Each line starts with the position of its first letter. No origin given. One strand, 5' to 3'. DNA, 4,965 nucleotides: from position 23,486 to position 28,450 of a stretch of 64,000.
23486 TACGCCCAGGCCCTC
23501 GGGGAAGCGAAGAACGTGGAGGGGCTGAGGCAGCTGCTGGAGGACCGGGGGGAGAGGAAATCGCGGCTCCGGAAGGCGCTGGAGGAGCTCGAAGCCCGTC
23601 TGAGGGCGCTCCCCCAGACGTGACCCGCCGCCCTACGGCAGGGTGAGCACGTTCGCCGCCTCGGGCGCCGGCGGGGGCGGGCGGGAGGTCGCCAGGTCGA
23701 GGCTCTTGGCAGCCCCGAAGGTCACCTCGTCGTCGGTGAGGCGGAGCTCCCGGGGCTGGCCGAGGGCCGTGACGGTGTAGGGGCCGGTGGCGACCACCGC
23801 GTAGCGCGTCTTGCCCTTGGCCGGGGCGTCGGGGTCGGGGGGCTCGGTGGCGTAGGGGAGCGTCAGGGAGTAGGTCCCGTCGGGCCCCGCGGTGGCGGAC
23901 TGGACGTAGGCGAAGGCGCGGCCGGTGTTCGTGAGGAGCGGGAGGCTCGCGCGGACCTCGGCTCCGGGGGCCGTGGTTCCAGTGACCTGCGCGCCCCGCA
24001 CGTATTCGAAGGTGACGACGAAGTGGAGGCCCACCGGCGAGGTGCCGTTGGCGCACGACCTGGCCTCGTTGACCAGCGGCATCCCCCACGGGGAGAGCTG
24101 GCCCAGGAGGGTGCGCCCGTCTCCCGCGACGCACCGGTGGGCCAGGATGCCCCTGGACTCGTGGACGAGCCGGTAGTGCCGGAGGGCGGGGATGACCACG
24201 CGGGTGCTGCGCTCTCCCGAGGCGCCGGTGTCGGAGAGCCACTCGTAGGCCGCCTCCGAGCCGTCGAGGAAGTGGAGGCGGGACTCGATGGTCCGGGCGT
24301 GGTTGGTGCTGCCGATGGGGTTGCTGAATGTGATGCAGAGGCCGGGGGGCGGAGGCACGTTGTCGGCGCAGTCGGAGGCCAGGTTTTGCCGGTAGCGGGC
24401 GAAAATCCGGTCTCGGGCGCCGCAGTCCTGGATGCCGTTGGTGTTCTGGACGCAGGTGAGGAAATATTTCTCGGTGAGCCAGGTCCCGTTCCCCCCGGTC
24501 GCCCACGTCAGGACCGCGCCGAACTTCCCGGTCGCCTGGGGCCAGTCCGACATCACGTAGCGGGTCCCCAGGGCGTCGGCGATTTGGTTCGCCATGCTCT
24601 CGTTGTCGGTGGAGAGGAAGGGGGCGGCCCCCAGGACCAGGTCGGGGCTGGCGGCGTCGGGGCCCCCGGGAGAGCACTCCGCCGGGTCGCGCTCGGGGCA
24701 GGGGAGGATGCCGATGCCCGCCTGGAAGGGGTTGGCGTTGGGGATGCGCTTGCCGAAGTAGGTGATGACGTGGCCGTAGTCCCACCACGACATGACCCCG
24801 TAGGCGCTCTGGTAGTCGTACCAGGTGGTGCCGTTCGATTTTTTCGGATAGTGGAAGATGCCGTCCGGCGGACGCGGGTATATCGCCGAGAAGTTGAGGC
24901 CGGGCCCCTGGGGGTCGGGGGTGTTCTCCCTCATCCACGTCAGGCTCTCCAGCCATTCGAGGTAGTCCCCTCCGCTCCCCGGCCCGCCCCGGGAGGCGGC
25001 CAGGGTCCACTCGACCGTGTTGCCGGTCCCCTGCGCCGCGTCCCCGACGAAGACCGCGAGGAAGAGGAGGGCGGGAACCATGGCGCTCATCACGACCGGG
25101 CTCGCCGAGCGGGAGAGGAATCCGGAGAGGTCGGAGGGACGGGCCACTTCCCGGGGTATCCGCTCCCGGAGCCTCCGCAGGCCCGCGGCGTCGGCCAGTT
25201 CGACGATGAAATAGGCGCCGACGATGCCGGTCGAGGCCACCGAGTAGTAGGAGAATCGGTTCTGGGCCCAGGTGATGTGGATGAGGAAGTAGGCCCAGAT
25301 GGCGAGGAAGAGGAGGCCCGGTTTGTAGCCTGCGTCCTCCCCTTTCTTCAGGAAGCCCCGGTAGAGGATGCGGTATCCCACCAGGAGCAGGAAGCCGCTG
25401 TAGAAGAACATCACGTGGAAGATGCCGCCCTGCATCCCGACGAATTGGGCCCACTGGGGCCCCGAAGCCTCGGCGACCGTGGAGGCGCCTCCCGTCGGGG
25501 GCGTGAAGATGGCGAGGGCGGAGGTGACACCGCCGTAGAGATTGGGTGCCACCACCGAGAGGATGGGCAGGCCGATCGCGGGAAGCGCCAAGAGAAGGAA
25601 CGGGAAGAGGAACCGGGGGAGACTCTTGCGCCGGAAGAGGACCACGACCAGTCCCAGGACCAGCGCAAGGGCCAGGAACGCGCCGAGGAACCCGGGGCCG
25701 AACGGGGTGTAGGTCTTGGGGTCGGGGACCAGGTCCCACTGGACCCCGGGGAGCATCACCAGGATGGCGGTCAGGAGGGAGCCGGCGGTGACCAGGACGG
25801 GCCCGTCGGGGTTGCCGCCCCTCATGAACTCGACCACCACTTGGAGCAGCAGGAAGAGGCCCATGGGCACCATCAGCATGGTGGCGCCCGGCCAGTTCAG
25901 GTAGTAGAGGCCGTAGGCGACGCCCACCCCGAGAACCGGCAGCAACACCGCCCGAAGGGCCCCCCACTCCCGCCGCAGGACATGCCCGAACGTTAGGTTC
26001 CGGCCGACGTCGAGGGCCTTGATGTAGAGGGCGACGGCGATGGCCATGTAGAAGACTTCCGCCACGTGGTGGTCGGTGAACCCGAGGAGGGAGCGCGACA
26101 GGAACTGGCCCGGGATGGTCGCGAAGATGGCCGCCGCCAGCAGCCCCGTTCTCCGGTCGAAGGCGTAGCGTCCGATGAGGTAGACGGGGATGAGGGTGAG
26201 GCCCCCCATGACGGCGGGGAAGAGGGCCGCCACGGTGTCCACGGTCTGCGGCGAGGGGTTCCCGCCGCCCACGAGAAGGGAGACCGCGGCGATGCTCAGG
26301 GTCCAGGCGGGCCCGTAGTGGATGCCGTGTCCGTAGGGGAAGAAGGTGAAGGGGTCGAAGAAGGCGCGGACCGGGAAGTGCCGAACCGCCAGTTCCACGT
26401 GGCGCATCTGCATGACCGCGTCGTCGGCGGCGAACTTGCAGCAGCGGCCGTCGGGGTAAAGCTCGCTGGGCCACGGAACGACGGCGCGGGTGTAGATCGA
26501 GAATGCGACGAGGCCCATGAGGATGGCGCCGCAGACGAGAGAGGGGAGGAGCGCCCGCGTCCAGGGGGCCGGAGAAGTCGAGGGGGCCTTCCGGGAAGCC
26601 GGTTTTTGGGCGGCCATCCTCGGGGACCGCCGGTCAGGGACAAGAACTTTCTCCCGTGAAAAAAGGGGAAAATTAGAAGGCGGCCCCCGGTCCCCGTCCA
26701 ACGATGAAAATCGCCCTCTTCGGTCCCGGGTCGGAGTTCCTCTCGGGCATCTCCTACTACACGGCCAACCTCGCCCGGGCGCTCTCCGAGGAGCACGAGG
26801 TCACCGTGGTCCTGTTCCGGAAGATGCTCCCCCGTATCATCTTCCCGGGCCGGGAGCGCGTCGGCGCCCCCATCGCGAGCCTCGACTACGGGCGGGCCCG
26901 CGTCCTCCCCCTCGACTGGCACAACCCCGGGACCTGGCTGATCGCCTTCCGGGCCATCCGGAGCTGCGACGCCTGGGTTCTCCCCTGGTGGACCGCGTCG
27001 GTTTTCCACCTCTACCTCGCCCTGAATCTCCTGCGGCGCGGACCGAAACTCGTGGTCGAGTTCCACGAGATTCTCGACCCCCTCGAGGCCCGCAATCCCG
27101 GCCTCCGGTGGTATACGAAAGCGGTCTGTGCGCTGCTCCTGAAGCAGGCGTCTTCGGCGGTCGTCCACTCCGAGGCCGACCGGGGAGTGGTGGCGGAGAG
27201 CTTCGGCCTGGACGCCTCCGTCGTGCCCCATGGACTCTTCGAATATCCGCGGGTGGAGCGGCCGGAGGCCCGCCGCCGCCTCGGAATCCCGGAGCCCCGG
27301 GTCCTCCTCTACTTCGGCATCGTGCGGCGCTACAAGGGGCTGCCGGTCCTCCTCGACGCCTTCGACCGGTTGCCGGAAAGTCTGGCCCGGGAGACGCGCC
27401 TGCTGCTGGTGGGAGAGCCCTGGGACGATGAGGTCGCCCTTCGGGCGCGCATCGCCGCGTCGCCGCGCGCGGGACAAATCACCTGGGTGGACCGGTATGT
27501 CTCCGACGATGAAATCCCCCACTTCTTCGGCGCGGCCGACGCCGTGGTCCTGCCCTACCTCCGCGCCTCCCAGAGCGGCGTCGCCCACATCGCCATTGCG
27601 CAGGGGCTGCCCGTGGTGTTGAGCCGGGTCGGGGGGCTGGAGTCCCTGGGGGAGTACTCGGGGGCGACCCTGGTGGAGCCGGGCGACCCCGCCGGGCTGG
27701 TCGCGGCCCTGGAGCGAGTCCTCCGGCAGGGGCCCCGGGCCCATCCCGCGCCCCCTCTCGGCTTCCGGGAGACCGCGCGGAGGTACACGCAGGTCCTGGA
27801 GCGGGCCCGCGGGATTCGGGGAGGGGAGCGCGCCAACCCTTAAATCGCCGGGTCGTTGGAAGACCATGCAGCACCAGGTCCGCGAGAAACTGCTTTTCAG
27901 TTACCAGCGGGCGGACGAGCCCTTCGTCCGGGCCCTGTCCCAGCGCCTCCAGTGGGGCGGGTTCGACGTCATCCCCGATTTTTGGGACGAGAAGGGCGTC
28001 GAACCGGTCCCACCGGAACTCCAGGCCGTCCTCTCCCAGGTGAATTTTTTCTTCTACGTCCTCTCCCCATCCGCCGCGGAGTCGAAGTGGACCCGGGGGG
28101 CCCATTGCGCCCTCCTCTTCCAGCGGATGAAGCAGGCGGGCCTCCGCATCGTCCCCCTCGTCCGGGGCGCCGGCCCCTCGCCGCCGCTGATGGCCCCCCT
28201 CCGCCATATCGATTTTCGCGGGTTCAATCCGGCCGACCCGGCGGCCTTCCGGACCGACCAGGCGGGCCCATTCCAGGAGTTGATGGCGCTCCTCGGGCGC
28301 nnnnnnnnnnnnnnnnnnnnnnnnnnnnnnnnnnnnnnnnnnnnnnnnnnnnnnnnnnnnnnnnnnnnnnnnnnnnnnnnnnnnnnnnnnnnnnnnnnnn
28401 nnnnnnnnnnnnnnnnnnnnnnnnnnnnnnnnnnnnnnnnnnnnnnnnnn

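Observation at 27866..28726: TIR-like domain protein with an unknown C-terminal domain embedded in the glycosylation cluster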

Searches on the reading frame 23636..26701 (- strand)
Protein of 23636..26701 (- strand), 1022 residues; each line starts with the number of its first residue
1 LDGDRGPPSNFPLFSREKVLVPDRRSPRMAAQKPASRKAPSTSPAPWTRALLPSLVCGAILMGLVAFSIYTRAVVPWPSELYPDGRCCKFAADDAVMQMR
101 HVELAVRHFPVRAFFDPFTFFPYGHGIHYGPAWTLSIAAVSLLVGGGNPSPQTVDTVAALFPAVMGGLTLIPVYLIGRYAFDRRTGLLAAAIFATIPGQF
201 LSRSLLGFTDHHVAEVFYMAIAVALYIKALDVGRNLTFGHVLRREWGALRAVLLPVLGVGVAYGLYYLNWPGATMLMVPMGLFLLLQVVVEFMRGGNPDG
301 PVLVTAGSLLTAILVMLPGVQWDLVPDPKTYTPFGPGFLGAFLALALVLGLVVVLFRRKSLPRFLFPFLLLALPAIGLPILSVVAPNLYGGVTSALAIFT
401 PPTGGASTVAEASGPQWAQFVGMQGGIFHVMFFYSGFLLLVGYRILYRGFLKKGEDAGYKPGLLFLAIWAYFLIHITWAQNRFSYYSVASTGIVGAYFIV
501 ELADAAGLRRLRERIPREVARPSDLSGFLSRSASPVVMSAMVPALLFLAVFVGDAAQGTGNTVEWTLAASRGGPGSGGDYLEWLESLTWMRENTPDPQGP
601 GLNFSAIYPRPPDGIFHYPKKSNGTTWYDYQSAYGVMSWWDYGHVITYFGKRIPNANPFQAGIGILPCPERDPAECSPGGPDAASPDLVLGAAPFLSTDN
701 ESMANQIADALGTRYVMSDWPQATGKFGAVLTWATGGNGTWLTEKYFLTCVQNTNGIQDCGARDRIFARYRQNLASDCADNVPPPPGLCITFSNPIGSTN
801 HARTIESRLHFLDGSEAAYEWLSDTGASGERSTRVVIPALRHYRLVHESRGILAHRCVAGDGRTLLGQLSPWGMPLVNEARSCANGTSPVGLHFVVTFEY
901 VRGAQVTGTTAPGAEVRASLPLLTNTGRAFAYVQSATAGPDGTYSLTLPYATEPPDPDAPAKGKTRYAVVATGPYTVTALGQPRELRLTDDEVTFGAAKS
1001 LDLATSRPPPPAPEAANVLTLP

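Call 11: search_protein_families(library=pfam, proteins=[window:23636-26701:-], max_evalue=0.001)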
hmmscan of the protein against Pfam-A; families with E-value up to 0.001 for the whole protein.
window:23636-26701:- (1022 aa): 3 families
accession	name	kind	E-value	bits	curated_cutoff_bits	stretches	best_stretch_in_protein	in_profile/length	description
PF18079.6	AglB_L1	-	1.5e-21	76.7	23.6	1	903-997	1-85/87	Archaeal glycosylation protein B long peripheral domain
PF02516.20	STT3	-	9.9e-21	75.1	24.5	1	108-305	47-225/405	Oligosaccharyl transferase STT3, N-terminal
PF22627.1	AglB_core-like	-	1.5e-20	74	27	1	582-663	3-74/111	AglB core domain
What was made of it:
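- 23633..26701 (-): AglB oligosaccharyltransferase (archaeosortase-A-associated STT3 type), divergent from GT4a. The true start may be ATG 26617. Pfam STT3, AglB_core-like and AglB_L1 (call 11).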

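Call 12: search_protein_families(library=ncbifam, proteins=[window:23636-26701:-], max_evalue=0.001)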
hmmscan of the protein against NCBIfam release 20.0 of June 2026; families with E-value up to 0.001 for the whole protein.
window:23636-26701:- (1022 aa): 1 family
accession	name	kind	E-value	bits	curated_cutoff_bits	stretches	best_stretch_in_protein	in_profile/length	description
TIGR04154.1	archaeo_STT3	subfamily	6.2e-178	593.8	450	1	60-994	3-829/831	oligosaccharyl transferase, archaeosortase A system-associated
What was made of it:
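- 23633..26701 (-): NCBIfam TIGR04154 at 593.8 bits (call 12).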

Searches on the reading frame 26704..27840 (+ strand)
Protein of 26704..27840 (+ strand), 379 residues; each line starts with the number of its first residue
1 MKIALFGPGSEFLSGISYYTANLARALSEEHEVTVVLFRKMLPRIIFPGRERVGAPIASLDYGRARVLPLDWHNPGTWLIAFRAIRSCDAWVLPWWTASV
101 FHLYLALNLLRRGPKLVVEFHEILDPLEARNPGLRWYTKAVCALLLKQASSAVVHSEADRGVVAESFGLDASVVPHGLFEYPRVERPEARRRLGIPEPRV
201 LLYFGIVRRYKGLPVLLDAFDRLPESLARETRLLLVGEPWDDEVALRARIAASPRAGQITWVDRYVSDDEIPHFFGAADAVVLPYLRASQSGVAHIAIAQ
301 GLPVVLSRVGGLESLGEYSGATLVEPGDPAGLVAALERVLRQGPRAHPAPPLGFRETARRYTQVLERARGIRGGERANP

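Call 11: search_protein_families(library=pfam, proteins=[window:26704-27840:+], max_evalue=0.001)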
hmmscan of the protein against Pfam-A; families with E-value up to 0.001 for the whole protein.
window:26704-27840:+ (379 aa): 4 families
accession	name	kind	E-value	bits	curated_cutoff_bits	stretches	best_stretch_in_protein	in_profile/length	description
PF13692.12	Glyco_trans_1_4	-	2.4e-19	70.4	27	1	199-341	2-141/142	Glycosyl transferases group 1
PF00534.26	Glycos_transf_1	-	5.4e-17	62.3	26.4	1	186-345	2-161/172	Glycosyl transferases group 1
PF13439.12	Glyco_transf_4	-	3.4e-09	37.4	28.5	1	14-177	2-165/170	Glycosyltransferase Family 4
PF20706.3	GT4-conflict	-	0.00013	21.5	26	1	196-314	195-318/385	Family 4 Glycosyltransferase in conflict systems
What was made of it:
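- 26704..27843 (+): GT4 glycosyltransferase (GT4a), immediately upstream on the same strand. Pfam Glyco_trans_1_4, Glycos_transf_1 and Glyco_transf_4 (call 11).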

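Call 12: search_protein_families(library=ncbifam, proteins=[window:26704-27840:+], max_evalue=0.001)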
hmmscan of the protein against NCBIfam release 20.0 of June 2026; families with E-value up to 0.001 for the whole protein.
window:26704-27840:+ (379 aa): 12 families
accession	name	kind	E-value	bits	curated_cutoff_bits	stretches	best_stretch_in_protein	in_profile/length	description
TIGR04063.1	stp3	hypoth_equivalog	6.3e-14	51.7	442.05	1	159-343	174-361/397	TIGR04063 family PEP-CTERM/XrtA system glycosyltransferase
NF053787.1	GlcN_PG_synth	equivalog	9.4e-12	44.4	480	1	181-346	179-330/361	N-acetylglucosaminyl phosphatidylglycerol synthase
TIGR03449.1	mycothiol_MshA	equivalog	2.6e-11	43.1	462.5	1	181-345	202-372/406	D-inositol-3-phosphate glycosyltransferase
NF047684.1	TeichurnBiosyTuaC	equivalog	9.4e-11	41.3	550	1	148-342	164-354/391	teichuronic acid biosynthesis protein TuaC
TIGR04047.1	MSMEG_0565_glyc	hypoth_equivalog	1.1e-10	41.2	259.85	1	147-345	137-344/373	MSMEG_0565 family glycosyltransferase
TIGR02149.1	glgA_Coryne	subfamily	7.9e-09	35.1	302.4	1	185-328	190-335/391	glycogen synthase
NF012028.0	PRK15484.1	subfamily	1.6e-08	34.1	618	1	170-343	162-345/380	lipopolysaccharide N-acetylglucosaminyltransferase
TIGR03088.1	stp2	hypoth_equivalog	4.7e-08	32.5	409.05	1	204-341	200-337/374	TIGR03088 family PEP-CTERM/XrtA system glycosyltransferase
TIGR04157.1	glyco_rSAM_CFB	subfamily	7.1e-08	31.8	400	1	163-315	184-338/406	TIGR04157 family glycosyltransferase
NF038295.1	EPS_HpsP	equivalog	3.2e-06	26.4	550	1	149-309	153-319/388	hormogonium polysaccharide biosynthesis glycosyltransferase HpsP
NF041876.1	EPS_EpsE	equivalog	6.8e-06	25.6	400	1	197-345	213-364/389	exopolysaccharide biosynthesis GT4 family glycosyltransferase EpsE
TIGR03999.1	thiol_BshA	equivalog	8.5e-05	21.6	273.7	1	181-316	181-311/375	N-acetyl-alpha-D-glucosaminyl L-malate synthase BshA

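Call 60: search_protein_families(library=pfam, proteins=[window:26704-27840:+], max_evalue=0.001)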
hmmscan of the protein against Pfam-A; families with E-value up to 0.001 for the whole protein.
window:26704-27840:+ (379 aa): 4 families
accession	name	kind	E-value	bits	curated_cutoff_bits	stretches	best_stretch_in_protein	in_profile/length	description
PF13692.12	Glyco_trans_1_4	-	2.4e-19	70.4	27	1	199-341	2-141/142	Glycosyl transferases group 1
PF00534.26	Glycos_transf_1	-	5.4e-17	62.3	26.4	1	186-345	2-161/172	Glycosyl transferases group 1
PF13439.12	Glyco_transf_4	-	3.4e-09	37.4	28.5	1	14-177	2-165/170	Glycosyltransferase Family 4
PF20706.3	GT4-conflict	-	0.00013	21.5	26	1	196-314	195-318/385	Family 4 Glycosyltransferase in conflict systems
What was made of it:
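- Tried and rejected: The GT4-conflict (PF20706) hits on the neighbouring GT4 genes are secondary cross-hits, scoring well below the generic GT4 models (call 60).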

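Call 63: search_protein_families(library=padloc, proteins=[window:26704-27840:+], max_evalue=0.001)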
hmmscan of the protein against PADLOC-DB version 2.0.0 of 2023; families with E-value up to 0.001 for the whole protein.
window:26704-27840:+ (379 aa): 0 families

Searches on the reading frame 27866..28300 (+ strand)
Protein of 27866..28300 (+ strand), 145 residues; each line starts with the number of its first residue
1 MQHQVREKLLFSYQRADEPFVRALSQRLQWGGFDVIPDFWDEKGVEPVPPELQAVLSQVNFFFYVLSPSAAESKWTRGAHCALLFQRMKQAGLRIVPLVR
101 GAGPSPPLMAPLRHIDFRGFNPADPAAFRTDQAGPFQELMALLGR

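Call 50: search_solved_structures(query=A4, max_evalue=0.01, show_alignments=4)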
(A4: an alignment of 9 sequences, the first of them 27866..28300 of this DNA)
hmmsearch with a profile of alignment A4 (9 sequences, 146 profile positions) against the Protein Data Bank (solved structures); distinct sequences matched with E-value up to 0.01: 34.
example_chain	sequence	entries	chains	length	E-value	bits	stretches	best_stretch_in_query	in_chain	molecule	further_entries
7uxr_A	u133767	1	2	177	1.1e-13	54.1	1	8-102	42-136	TIR domain protein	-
7uwg_A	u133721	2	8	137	4.7e-12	48.8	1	7-103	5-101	Molecular chaperone Tir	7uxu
8g83_A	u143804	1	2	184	1.2e-11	47.5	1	8-103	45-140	NAD(+) hydrolase AbTIR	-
3h16_A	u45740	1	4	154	3e-10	43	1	8-103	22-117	TIR protein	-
9mud_K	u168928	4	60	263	4.8e-08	35.8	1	8-102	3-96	Cat1 (CRISPR associated TIR 1) pentagonal filament | Cat1 (CRISPR associated TIR 1) pentagonal filament assembly | Cat1 (CRISPR-associated TIR 1)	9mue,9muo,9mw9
4lzp_B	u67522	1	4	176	1.2e-07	34.6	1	3-101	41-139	Putative uncharacterized protein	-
4c7m_A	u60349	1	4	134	1.4e-07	34.3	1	8-101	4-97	Toll/interleukin-1 receptor domain-containing protein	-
7ylf_A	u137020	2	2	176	3.3e-07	33.1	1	9-100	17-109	Toll-like receptor 15 | Toll-like receptor 2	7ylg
4lqc_A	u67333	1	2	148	4.6e-07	32.7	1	3-101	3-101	TcpB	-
9m0n_A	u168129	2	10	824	1.7e-06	30.8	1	7-100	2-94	Tetratricopeptide repeat protein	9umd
4w8h_A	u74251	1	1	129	1.4e-05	27.9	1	11-121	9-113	Toll-receptor-related 2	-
4w8g_A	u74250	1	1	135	1.6e-05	27.7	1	11-121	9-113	Toll-receptor-related 2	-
3ozi_A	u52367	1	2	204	6e-05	25.8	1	7-99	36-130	L6tr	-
6wt6_A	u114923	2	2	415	9.7e-05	25.1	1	8-120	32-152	Metazoan TIR-STING fusion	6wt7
7jlv_A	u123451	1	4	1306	0.00016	24.4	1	8-84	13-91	Disease resistance protein Roq1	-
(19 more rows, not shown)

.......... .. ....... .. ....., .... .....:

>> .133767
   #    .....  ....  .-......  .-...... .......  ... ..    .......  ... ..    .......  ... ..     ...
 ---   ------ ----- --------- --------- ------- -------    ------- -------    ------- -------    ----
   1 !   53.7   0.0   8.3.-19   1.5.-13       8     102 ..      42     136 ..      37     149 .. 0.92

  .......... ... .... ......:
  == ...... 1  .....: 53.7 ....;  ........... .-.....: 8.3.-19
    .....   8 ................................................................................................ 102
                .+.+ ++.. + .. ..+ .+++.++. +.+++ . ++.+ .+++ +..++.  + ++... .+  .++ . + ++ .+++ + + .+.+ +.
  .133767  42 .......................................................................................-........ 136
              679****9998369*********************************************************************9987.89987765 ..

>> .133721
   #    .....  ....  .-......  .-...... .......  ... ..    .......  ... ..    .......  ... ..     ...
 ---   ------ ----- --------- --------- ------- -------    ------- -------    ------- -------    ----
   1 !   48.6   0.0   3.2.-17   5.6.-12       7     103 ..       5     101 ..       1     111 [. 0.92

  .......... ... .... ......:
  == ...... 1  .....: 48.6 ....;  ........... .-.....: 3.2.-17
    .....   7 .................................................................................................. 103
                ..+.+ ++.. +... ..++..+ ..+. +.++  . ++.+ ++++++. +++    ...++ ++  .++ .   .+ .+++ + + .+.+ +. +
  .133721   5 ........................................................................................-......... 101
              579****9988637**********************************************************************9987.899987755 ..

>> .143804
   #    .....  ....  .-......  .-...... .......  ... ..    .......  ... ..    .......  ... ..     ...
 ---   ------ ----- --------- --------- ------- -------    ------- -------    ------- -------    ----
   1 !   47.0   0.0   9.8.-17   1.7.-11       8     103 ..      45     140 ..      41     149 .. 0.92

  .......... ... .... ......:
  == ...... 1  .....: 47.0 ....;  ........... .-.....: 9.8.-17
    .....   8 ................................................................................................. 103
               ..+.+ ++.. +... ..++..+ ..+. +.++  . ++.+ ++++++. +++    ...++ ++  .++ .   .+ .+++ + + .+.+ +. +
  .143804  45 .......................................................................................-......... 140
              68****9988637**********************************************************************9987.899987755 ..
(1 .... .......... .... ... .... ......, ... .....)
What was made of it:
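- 27887..28300 (+): TIR domain, residues ~8-145 (Pfam match covers residues 11-128). Family profile against PDB: AbTir 1.1e-13 (call 50).
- On TIR domain superfamily (Pfam TIR_2, PF13676): The family profile hits many solved TIR domains (call 50).
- Closest known: Bacterial AbTir / PdTIR / BtpA-TcpB type TIR proteins. Same: These are the best sequence relatives of the N-terminal domain (profile E from 1e-13 to 1e-7, call 50).
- Checked: A family profile hits AbTir 7uxr at 1.1e-13, and also PdTIR, Cat1, BtpA/TcpB, TLRs and SARM1 (call 50).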
